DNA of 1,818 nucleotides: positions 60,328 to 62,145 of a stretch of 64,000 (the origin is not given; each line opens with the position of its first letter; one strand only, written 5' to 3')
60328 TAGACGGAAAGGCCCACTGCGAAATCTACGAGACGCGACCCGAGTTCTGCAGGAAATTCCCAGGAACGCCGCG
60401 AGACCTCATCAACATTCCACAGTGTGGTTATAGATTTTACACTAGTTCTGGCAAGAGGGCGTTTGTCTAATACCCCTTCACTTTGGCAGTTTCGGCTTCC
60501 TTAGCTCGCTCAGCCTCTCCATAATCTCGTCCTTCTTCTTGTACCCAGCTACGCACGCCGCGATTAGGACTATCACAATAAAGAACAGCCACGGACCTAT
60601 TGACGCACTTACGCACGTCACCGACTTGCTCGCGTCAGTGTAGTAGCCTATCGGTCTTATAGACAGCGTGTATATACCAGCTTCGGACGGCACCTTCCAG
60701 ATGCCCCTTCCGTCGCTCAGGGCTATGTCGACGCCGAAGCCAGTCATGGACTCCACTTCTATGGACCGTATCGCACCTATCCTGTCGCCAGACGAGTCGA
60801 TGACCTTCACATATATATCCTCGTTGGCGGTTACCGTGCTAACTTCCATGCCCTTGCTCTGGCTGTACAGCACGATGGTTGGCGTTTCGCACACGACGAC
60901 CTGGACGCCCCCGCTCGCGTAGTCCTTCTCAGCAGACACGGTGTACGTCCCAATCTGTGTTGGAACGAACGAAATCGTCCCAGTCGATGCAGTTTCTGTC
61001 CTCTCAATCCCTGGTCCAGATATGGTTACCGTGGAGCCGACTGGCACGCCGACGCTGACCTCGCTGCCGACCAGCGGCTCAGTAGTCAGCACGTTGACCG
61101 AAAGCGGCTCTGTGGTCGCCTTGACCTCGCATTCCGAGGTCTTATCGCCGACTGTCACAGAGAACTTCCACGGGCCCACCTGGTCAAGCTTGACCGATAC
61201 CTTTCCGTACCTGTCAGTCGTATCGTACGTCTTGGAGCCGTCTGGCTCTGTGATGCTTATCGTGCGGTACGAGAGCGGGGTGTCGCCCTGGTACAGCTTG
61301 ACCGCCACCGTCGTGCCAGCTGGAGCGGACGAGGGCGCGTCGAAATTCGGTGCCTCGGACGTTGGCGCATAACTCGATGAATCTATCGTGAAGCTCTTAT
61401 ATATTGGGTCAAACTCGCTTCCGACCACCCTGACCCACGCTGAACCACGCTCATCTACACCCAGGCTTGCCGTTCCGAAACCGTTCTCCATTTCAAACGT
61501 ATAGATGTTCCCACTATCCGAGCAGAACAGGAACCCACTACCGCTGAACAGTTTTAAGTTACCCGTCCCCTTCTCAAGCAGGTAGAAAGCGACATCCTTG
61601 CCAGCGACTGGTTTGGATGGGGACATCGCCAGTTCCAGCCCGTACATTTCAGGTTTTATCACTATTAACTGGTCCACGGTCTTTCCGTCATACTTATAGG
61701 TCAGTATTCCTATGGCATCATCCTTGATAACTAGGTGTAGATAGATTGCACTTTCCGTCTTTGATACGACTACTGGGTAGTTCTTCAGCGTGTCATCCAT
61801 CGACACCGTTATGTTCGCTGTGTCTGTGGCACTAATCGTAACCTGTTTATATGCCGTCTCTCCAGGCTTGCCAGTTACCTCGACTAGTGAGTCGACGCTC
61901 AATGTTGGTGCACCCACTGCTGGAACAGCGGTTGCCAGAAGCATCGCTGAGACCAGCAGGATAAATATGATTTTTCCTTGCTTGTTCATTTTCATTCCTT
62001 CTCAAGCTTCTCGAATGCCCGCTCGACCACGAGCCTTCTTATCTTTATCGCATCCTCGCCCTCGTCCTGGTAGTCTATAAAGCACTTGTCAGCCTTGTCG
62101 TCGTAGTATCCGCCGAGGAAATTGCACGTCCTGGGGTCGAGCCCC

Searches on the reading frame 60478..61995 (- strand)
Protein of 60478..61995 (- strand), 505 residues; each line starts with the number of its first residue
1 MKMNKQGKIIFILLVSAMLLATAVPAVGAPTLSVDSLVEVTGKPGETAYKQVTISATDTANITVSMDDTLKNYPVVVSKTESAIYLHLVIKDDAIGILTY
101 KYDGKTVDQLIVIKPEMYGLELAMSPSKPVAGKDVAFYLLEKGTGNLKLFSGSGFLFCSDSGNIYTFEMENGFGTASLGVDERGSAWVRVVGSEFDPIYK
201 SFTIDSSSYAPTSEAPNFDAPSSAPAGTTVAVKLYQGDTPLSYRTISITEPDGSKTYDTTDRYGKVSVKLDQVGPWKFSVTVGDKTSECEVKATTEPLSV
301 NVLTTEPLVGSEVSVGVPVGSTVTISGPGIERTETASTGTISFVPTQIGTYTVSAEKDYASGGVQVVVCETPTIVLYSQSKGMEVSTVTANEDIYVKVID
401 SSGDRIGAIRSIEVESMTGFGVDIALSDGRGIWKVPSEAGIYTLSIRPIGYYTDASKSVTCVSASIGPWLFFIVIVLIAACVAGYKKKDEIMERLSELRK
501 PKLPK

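Call 21: search_protein_families(library=pfam, proteins=[window:60478-61995:-], max_evalue=0.01)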
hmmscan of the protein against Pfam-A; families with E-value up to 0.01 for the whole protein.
window:60478-61995:- (505 aa): 2 families
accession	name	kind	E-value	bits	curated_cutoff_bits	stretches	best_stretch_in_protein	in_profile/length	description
PF13620.12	CarboxypepD_reg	-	0.0003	21.5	32.3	0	394-461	2-69/82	Carboxypeptidase regulatory-like domain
PF10670.15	DUF4198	-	0.0036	17.9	34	0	221-282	140-207/209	Domain of unknown function (DUF4198)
